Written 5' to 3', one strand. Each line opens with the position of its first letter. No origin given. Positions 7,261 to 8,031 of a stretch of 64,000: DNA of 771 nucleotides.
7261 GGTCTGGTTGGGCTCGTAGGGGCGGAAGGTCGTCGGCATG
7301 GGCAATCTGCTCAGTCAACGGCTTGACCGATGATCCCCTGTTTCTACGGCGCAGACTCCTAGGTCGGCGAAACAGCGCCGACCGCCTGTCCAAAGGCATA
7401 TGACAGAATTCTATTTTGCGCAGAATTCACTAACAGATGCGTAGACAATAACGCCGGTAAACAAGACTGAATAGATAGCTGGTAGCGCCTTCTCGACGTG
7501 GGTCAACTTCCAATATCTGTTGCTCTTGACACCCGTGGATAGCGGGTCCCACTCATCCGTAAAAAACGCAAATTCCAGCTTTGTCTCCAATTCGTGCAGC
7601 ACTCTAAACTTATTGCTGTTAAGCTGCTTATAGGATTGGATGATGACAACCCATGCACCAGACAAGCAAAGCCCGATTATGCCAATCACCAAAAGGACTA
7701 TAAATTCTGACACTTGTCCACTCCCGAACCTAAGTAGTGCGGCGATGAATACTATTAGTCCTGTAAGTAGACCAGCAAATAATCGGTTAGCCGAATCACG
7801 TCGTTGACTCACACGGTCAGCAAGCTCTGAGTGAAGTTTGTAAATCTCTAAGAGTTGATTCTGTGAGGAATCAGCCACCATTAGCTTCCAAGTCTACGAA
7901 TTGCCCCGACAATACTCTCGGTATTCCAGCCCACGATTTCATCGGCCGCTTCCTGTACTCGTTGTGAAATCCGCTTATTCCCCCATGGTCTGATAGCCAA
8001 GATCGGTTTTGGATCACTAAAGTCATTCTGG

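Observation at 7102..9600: Low-GC TIR-like (DUF1863) plus small multi-TM protein pair wedged between IS remnants: a minimal Thoeris-like / TIR-SLATT abortive-infection candidate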

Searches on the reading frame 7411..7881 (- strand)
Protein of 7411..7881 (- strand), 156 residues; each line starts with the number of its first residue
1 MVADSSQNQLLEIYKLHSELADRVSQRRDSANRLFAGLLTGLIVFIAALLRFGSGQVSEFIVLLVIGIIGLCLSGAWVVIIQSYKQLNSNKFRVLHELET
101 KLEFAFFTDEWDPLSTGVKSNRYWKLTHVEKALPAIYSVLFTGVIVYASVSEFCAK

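Call 3: search_protein_families(library=pfam, proteins=[window:7411-7881:-], max_evalue=0.1)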
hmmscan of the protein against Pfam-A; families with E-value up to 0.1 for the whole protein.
window:7411-7881:- (156 aa): 2 families
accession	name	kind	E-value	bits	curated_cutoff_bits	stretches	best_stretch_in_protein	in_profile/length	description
PF24838.2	8xMP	-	6.7e-35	120.3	30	1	11-148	1-134/136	Octameric membrane protein family (8xMP)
PF03186.18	CobD_Cbib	-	0.086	12.6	34.4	0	15-103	26-112/282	CobD/Cbib protein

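Call 4: search_protein_families(library=padloc, proteins=[window:7411-7881:-], max_evalue=0.1)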
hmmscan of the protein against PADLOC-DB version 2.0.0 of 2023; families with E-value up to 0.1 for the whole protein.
window:7411-7881:- (156 aa): 0 families

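Call 5: search_protein_families(library=ncbifam, proteins=[window:7411-7881:-], max_evalue=0.1)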
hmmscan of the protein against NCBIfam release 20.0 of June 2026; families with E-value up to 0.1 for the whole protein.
window:7411-7881:- (156 aa): 5 families
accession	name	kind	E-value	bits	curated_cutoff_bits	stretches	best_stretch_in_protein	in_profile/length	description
NF047928.1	ABC_B6_perm_1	equivalog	0.012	14.7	465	1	34-86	9-62/311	putative B6 ABC transporter permease subunit 1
NF009584.0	PRK13024.1-4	equivalog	0.017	13.5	1171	1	12-80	657-725/759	protein translocase subunit SecDF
NF005237.0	PRK06743.1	equivalog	0.02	14.2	373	1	35-103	23-95/277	flagellar motor protein MotP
NF033634.1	SLATT_1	domain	0.073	13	41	0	25-100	18-93/132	SLATT domain-containing protein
NF009583.0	PRK13024.1-3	subfamily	0.095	10.7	721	1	45-80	390-425/755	protein translocase subunit SecDF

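Call 8: search_solved_structures(query=window:7411-7881:-, max_evalue=1, show_alignments=2)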
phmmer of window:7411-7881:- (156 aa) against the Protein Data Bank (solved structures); distinct sequences matched with E-value up to 1: 2.
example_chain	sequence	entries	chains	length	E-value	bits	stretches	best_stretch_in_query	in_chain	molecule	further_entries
3aqp_A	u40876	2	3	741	0.8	12.8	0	44-74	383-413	Probable SecDF protein-export membrane protein | Protein translocase subunit SecDF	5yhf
8fbd_B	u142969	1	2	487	0.96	12.5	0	41-89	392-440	Neurotoxin complex component Orf-X3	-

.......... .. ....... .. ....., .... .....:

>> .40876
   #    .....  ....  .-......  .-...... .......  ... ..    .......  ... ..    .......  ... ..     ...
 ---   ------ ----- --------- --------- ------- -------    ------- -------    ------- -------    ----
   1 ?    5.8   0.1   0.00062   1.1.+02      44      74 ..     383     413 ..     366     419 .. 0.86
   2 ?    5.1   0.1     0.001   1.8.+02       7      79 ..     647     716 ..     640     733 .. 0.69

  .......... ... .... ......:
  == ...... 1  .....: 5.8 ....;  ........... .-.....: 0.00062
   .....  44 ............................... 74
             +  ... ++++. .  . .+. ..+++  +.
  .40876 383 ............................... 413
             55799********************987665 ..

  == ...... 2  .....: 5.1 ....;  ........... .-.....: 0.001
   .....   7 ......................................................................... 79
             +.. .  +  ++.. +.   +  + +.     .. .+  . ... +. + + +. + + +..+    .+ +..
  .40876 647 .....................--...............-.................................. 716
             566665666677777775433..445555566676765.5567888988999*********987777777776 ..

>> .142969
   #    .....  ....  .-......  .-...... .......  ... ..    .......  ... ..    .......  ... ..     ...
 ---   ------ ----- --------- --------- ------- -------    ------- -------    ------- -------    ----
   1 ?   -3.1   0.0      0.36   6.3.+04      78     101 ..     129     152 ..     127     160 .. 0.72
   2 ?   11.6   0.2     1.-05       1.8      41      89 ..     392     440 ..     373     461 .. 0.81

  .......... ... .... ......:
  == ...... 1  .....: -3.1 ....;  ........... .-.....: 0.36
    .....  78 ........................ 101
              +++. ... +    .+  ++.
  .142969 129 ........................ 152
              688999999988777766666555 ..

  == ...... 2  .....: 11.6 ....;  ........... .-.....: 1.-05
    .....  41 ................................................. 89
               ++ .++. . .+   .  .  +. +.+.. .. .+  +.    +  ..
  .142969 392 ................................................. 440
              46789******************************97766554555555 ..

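Call 11: find_homologous_proteins(query=window:7411-7881:-)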
Query window:7411-7881:- (156 aa): 392 proteins with E <= 0.001 among 510 candidates; the best 120 are listed.
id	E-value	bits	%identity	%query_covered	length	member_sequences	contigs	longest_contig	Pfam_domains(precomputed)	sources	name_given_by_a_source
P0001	1.2e-66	241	73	94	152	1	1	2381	PF24838.3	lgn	-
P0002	1.8e-66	240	73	94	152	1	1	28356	PF24838.3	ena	-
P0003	6.5e-65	235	73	94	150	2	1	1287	PF24838.3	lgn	-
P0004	1.3e-60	221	66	96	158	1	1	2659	PF24838.3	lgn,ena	-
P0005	2.1e-59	217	67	94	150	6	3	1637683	PF24838.3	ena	-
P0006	3.8e-58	213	99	64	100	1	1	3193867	PF24838.3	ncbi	-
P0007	3.4e-56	207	63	94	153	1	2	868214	PF24838.3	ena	-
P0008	1.0e-55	205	62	95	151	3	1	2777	PF24838.3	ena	-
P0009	2.1e-55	204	62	95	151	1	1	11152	PF24838.3,PF11239.14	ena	-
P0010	1.0e-54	202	61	98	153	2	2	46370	PF24838.3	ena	-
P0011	1.1e-54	202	63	94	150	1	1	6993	PF24838.3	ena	-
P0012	1.6e-54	202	61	95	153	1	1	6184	PF24838.3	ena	-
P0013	1.7e-54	202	61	96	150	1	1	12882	PF24838.3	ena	-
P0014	1.9e-54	201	62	95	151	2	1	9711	PF24838.3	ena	-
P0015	2.4e-54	201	63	95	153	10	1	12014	PF24838.3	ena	-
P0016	3.0e-54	201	61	96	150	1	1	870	PF24838.3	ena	-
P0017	3.6e-54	201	63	95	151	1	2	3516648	PF24838.3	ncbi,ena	-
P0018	4.1e-54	200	64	98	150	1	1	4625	PF24838.3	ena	-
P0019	4.9e-54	200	61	95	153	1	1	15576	PF24838.3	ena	-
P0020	5.0e-54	200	63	94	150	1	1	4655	PF24838.3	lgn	-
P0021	8.2e-54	199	63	94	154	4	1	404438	PF24838.3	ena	-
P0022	8.3e-54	199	61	97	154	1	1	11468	PF24838.3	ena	-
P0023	8.4e-54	199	63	96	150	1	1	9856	PF24838.3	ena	-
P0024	1.1e-53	199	61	95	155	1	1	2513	PF24838.3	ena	-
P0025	1.2e-53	199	64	94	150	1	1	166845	PF24838.3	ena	-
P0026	1.2e-53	199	62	94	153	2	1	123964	PF24838.3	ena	-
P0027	1.7e-53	198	62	97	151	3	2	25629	PF24838.3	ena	-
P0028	1.8e-53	198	61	95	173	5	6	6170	PF24838.3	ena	-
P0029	2.0e-53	198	61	95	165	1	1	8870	PF24838.3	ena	-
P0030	2.4e-53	198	61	95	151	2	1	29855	PF24838.3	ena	-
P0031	2.7e-53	198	62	94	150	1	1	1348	PF24838.3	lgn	-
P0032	3.2e-53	197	62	95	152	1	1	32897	PF24838.3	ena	-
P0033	4.2e-53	197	62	94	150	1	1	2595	PF24838.3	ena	-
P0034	4.3e-53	197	61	96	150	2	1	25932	PF24838.3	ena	-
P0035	4.8e-53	197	62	95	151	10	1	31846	PF24838.3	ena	-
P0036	6.0e-53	197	60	97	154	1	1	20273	PF24838.3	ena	-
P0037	6.8e-53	196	61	95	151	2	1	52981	PF24838.3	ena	-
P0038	7.9e-53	196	60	98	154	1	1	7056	PF24838.3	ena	-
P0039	8.4e-53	196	62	99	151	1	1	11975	PF24838.3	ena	-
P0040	9.9e-53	196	61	92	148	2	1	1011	PF24838.3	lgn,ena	-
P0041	1.1e-52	196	63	94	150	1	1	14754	PF24838.3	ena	-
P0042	1.2e-52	196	62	96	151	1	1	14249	PF24838.3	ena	-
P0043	1.3e-52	195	61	94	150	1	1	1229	PF24838.3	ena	-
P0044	1.5e-52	195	59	98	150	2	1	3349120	PF24838.3,PF11239.14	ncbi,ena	-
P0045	1.6e-52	195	63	92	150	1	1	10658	PF24838.3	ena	-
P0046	1.6e-52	195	58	98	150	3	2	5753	PF24838.3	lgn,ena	-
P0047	3.5e-52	194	61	95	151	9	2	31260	PF24838.3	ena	-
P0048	3.6e-52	194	59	97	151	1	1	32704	PF24838.3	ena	-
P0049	3.8e-52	194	59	95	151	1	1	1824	PF24838.3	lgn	-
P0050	5.7e-52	193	59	94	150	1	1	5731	PF24838.3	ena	-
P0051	6.6e-52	193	62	85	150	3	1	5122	PF24838.3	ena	-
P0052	7.5e-52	193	61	94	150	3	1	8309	PF24838.3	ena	-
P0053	8.6e-52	193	65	94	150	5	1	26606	PF24838.3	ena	-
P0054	1.0e-51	193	59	92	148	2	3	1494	PF24838.3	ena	-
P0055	1.6e-51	192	61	94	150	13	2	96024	PF24838.3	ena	-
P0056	1.6e-51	192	63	95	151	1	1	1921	PF24838.3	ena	-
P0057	1.7e-51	192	61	95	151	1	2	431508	PF24838.3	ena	-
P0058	2.1e-51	192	61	95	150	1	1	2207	PF24838.3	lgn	-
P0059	2.3e-51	191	64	87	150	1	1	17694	PF24838.3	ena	-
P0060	2.5e-51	191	61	95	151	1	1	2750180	PF24838.3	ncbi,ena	-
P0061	2.6e-51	191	58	99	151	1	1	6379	PF24838.3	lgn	-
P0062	2.7e-51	191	61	95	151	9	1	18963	PF24838.3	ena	-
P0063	2.9e-51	191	59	97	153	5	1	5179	PF24838.3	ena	-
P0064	2.9e-51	191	61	94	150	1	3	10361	PF24838.3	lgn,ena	-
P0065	3.3e-51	191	63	87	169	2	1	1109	PF24838.3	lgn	-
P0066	3.3e-51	191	60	97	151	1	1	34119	PF24838.3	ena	-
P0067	3.5e-51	191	57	95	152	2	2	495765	PF24838.3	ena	-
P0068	5.3e-51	190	61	95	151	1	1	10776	PF24838.3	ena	-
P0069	5.4e-51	190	61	95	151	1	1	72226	PF24838.3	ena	-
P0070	5.7e-51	190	63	88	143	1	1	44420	PF24838.3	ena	-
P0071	5.9e-51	190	58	99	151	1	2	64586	PF24838.3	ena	-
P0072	6.1e-51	190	59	94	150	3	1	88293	PF24838.3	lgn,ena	-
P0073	6.2e-51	190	61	95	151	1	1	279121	PF24838.3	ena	-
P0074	9.8e-51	189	59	96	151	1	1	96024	PF24838.3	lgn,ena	-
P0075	1.1e-50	189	60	97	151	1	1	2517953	PF24838.3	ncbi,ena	-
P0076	1.2e-50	189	61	95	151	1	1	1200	PF24838.3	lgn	-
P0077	1.3e-50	189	59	95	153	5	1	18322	PF24838.3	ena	-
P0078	1.3e-50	189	57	98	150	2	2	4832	PF24838.3,PF11239.14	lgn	-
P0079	1.4e-50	189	60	95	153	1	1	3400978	PF24838.3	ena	-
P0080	2.4e-50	188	61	98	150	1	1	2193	PF24838.3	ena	-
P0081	2.5e-50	188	60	95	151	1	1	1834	PF24838.3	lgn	-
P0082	8.8e-50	186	57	96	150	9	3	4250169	PF24838.3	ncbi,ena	-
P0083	1.1e-49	186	60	94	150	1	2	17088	PF24838.3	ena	-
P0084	1.2e-49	186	59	94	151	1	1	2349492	PF24838.3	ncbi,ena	-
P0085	2.0e-49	185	63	92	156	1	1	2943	PF24838.3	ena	-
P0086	2.6e-49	185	57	94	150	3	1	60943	PF24838.3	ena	-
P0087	2.7e-49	185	59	97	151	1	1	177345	PF24838.3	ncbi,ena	-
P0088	4.4e-49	184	59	94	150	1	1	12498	PF24838.3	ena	-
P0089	5.0e-49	184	57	96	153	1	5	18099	PF24838.3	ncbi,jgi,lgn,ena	-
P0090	6.0e-49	184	60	87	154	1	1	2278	PF24838.3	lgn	-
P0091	6.6e-49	183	62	85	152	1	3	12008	PF24838.3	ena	-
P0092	1.2e-48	183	62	85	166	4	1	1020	PF24838.3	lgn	-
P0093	1.2e-48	183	58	92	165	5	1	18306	PF24838.3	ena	-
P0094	1.4e-48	182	60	83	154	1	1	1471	PF24838.3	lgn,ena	-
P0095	1.5e-48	182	59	94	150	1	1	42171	PF24838.3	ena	-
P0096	1.6e-48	182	58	95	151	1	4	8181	PF24838.3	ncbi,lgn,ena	-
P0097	1.7e-48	182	58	94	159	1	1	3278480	PF24838.3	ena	-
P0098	1.7e-48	182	60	87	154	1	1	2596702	PF24838.3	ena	-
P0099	2.3e-48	182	58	94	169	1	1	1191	PF24838.3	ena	-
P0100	2.5e-48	182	54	98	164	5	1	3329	PF24838.3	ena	-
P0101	2.6e-48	182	60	86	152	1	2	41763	PF24838.3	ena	-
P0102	2.9e-48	181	56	92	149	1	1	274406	PF24838.3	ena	-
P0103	3.2e-48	181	78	68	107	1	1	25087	PF24838.3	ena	-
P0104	3.5e-48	181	57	95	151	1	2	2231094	PF24838.3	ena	-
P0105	3.8e-48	181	57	92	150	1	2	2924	PF24838.3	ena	-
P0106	4.1e-48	181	59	92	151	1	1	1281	PF24838.3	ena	-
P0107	5.4e-48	180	59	94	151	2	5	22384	PF24838.3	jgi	-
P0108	7.9e-48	180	59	87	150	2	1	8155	PF24838.3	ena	-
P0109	1.1e-47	179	59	87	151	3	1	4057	PF24838.3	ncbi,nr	ncbi:MAG: hypothetical protein F4026_02555 [Synechococcus sp. SB0669_bin_8]|nr:hypothetical protein 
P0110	2.1e-47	179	55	99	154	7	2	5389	PF24838.3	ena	-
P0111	2.5e-47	178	58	89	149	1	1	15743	PF24838.3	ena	-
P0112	2.8e-47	178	55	96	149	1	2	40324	PF24838.3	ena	-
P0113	3.2e-47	178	54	96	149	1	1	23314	PF24838.3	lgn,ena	-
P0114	3.4e-47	178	57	98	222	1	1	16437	PF24838.3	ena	-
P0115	4.7e-47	177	58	95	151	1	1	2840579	PF24838.3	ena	-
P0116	5.4e-47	177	56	93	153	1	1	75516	PF24838.3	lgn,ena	-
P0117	5.6e-47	177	59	85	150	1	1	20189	PF24838.3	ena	-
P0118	6.0e-47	177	59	86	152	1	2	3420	PF24838.3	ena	-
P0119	6.0e-47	177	56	94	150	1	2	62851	PF24838.3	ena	-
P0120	8.5e-47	177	59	94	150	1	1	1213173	PF24838.3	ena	-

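Call 17: find_related_loci(query=A1, collection=genome_contigs, flank=6000)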
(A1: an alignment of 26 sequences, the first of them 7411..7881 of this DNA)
Query A1 (156 aa) in genome_contigs; peptide patterns used: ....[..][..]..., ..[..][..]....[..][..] (x = any residue, [..] = any of these).
181 stretches matched a pattern; 173 encode a relative of the query (tblastn E <= 1e-3); the best 80 are kept; 80 distinct loci.
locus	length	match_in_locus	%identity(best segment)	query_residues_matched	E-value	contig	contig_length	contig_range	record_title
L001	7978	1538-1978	73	2-148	5e-73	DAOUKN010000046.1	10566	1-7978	MAG TPA_asm: Chloroflexota bacterium isolate S7_331 k113_695406, whole genome shotgun sequence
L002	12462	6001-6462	63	1-154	1e-62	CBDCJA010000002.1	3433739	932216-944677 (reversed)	MAG: Dehalococcoidia bacterium isolate 74759a26-e43e-47b4-bd7b-8cfaae66933d genome assembly, contig: contig_2, whole gen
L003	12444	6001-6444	63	1-148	1e-60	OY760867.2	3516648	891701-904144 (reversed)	MAG: Dehalococcoidia bacterium isolate ec36dd00-29ce-491f-9a3f-6816ace52b4b genome assembly, chromosome: 1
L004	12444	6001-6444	64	1-148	3e-60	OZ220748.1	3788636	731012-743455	MAG: Dehalococcoidia bacterium isolate 6c7b36c8-b3ab-4b4c-a352-7e98d29eb5d7 genome assembly, chromosome: 1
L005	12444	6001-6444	62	1-148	2e-59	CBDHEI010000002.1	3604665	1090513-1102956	MAG: Dehalococcoidia bacterium isolate 8c643066-d586-4031-88eb-ae6791ed655d genome assembly, contig: contig_2, whole gen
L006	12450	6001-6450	59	1-154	8e-59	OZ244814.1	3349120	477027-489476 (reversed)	MAG: Chloroflexota bacterium isolate 69ec6d3d-2374-4d29-b98a-ed9ec61ffa6d genome assembly, chromosome: 1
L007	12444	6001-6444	61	1-148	7e-59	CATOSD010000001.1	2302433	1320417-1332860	MAG: uncultured Dehalococcoidia bacterium isolate 4f5989e1-1bb7-4cc9-858f-0bb28372e22c genome assembly, contig: contig_1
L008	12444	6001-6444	61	1-148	1e-58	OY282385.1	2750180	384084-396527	MAG: uncultured Dehalococcoidia bacterium genome assembly, chromosome: 1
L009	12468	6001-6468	56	1-156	2e-57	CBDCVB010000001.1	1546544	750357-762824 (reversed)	MAG: Dehalococcoidia bacterium isolate d5c82b8d-a2a1-4fea-8c1d-b29084ec870d genome assembly, contig: contig_1, whole gen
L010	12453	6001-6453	60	1-151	5e-57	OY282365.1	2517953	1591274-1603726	MAG: uncultured Dehalococcoidia bacterium isolate fd47c038-abb2-4c05-9cdb-6b11942eec52 genome assembly, chromosome: 1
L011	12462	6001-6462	58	1-154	1e-56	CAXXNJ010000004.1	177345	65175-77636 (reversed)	MAG: Dehalococcoidia bacterium isolate 9ad22531-bf69-4ddd-ada6-f90d651dccb2 genome assembly, contig: contig_4, whole gen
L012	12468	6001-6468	55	1-156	2e-56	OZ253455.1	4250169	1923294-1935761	MAG: Dehalococcoidia bacterium isolate 8f47c5d3-311d-4638-95b8-763d0010c228 genome assembly, chromosome: 1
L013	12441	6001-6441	60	2-148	6e-56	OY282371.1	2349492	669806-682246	MAG: uncultured Dehalococcoidia bacterium genome assembly, chromosome: 1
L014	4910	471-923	57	1-151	1e-55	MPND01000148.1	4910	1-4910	MAG: SAR202 cluster bacterium bin90 NODE_9860_length_4910_cov_13.6559_ID_19719, whole genome shotgun sequence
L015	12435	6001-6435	59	2-146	7e-55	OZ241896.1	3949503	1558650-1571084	MAG: Vicinamibacterales bacterium isolate 33c84dbd-3a66-4f2e-aaf6-8813f582eb9b genome assembly, chromosome: 1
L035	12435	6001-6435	53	2-146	6e-50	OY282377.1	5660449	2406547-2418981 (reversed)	MAG: uncultured Latescibacteria bacterium genome assembly, chromosome: 1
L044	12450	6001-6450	50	1-150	5e-48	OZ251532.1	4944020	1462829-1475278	MAG: Candidatus Azotimanducaceae bacterium isolate 57f058be-dce8-4abd-a7af-688bdaf99d17 genome assembly, chromosome: 1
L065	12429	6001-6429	52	4-146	5e-46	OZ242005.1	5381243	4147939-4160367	MAG: Candidatus Latescibacterota bacterium isolate 4361563e-baaa-404a-b280-629f4181b36f genome assembly, chromosome: 1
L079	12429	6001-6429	49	2-146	1e-43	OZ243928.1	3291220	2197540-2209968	MAG: Arenicellales bacterium isolate fe9c1bdc-7ba5-488c-83e0-a220ed0af1a2 genome assembly, chromosome: 1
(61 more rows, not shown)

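Call 50: predict_structure(alignment_id=A1)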
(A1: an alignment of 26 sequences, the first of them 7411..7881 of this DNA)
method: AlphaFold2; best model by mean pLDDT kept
length: 156 residues; sequences in the alignment: 26
mean_pLDDT: 82.6   pTM: 0.69
mean pLDDT of the five models: 82.6, 82.4, 81.4, 78.3, 73.5
residues with pLDDT >= 90: 47; 70-90: 86; 50-70: 23; < 50: 0
segments of 3 or more residues with pLDDT < 50: none
pLDDT, mean of each block of 10 residues (from residue 1): 76 84 83 89 90 88 93 91 81 78 71 58 70 90 95 89
secondary structure, 60 per line:
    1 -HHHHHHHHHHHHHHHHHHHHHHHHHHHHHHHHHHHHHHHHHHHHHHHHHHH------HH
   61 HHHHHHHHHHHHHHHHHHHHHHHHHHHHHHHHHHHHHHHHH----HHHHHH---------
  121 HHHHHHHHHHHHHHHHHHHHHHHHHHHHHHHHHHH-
elements in order: H2-52 H59-101 H106-111 H121-155

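Call 54: search_protein_families(library=pfam, alignment_id=A1, max_evalue=1)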
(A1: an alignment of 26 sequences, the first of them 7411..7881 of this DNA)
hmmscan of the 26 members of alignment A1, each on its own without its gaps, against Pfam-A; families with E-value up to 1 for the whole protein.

A. member 1, window:7411-7881:- (156 aa): 6 families
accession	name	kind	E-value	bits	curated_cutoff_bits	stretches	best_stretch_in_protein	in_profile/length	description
PF24838.2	8xMP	-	6.7e-35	120.3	30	1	11-148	1-134/136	Octameric membrane protein family (8xMP)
PF03186.18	CobD_Cbib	-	0.086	12.6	34.4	1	15-103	26-112/282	CobD/Cbib protein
PF11239.13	DUF3040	-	0.11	13.1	24.7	1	19-75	24-82/84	Protein of unknown function (DUF3040)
PF10660.14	MitoNEET_N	-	0.13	12.7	23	1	125-156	30-60/64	Iron-containing outer mitochondrial membrane protein N-terminus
PF13700.11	DUF4158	-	0.18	12.2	27.4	1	4-109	16-114/165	Domain of unknown function (DUF4158)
PF09489.15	CbtB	-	0.45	11.2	27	0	127-149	5-27/51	Probable cobalt transporter subunit (CbtB)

B. families by the number of members that match (of 26 scanned): 40 families (the first 25 are shown)
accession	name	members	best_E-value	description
PF24838.2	8xMP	26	5.5e-36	Octameric membrane protein family (8xMP)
PF11239.13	DUF3040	24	1.4e-06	Protein of unknown function (DUF3040)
PF13700.11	DUF4158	13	0.00059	Domain of unknown function (DUF4158)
PF25587.1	Rv2743c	12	0.026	Rv2743c family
PF12576.13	DUF3754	5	0.0039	Protein of unknown function (DUF3754)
PF16933.10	PelG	5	0.0053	Putative exopolysaccharide Exporter (EPS-E)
PF14023.12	Bestrophin-like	4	0.028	Bestrophin-like domain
PF03186.18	CobD_Cbib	3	0.015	CobD/Cbib protein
PF13727.12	CoA_binding_3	3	0.017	CoA-binding domain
PF25592.1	DUF7937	2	0.0096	Domain of unknown function (DUF7937)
PF00955.27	HCO3_cotransp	2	0.014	HCO3- transporter integral membrane domain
PF23778.1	Phage_holin_2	2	0.017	Putative phage holin family 2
PF06024.17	Orf78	2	0.03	Orf78 (ac78)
PF00558.24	Vpu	2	0.12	Vpu protein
PF13314.11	DUF4083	2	0.23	Domain of unknown function (DUF4083)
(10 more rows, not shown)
